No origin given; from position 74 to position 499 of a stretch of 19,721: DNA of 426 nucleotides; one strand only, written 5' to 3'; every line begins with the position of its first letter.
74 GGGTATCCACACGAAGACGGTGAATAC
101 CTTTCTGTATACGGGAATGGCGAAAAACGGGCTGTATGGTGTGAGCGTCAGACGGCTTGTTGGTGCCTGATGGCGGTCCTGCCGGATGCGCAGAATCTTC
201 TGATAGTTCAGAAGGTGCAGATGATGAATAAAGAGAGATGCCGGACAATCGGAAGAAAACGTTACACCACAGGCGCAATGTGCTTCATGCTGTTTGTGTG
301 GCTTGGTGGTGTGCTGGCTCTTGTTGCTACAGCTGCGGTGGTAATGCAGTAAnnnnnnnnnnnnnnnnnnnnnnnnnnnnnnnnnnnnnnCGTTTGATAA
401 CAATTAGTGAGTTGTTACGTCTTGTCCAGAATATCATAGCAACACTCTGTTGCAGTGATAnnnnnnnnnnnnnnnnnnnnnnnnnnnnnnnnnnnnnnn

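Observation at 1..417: Second, diverged copy of the LuxR-plus-peptide module at the window start, so the 18.7 kb cargo is flanked by paralogous modules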

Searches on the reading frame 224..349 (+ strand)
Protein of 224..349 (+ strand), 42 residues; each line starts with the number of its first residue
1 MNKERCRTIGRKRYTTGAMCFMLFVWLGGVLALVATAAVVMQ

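Call 14: search_protein_families(library=pfam, proteins=[window:224-349:+], max_evalue=1)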
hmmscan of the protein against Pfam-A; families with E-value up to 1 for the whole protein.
seq(42 aa): 0 families

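Call 17: search_protein_families(library=ncbifam, proteins=[window:224-349:+], max_evalue=1)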
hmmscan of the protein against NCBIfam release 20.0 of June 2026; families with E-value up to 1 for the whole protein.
seq(42 aa): 0 families

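Call 18: search_protein_families(library=phrogs, proteins=[window:224-349:+], max_evalue=1)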
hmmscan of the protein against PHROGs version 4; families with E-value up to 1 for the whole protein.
seq(42 aa): 1 family
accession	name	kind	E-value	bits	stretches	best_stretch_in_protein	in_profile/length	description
phrog_9340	-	unknown function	1.6e-29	102.5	1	1-42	2-43/43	-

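Call 46: find_homologous_proteins(query=window:224-349:+, max_evalue=0.01)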
Query seq(42 aa) (42 aa): 33 proteins with E <= 0.01 among 33 candidates.
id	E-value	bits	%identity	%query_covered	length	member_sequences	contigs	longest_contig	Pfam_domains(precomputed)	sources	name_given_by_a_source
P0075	1.4e-19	84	98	100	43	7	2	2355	-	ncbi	ncbi:TPA: hypothetical protein ACP2GX_004960 [Escherichia coli]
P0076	5.6e-17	76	86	100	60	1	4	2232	-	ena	-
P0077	9.8e-17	76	88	100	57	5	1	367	-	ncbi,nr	ncbi:hypothetical protein H0O80_28115, partial [Escherichia coli]|nr:hypothetical protein [Escherich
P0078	1.4e-16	75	86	100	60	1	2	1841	-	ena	-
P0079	1.8e-16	75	90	100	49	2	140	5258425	-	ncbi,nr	ncbi:hypothetical protein [Escherichia coli]|nr:hypothetical protein [Escherichia coli] MCN1900794.1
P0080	3.1e-16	74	83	100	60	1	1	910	-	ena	-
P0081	1.2e-15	72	83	100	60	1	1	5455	-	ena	-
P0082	1.2e-15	72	86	100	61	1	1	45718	-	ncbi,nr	ncbi:hypothetical protein EFV06_21100 [Escherichia coli]|nr:hypothetical protein EFV16_20825 [Escher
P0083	4.1e-15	71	81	100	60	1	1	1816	-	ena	-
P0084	7.0e-14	67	74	100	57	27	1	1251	-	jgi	-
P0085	7.7e-14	67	74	100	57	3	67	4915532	-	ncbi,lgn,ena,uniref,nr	ncbi:putative oRF-60D [Escherichia coli 3-073-06_S1_C2]|uniref:hypothetical protein n=1 Tax=Escheric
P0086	9.0e-14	67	74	100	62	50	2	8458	-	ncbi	ncbi:hypothetical protein OkiPb01101_46920 [Escherichia coli]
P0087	1.1e-13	66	76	100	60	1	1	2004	-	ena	-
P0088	2.0e-13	66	74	100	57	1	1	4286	-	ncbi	-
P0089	2.1e-13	66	74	100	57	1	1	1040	-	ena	-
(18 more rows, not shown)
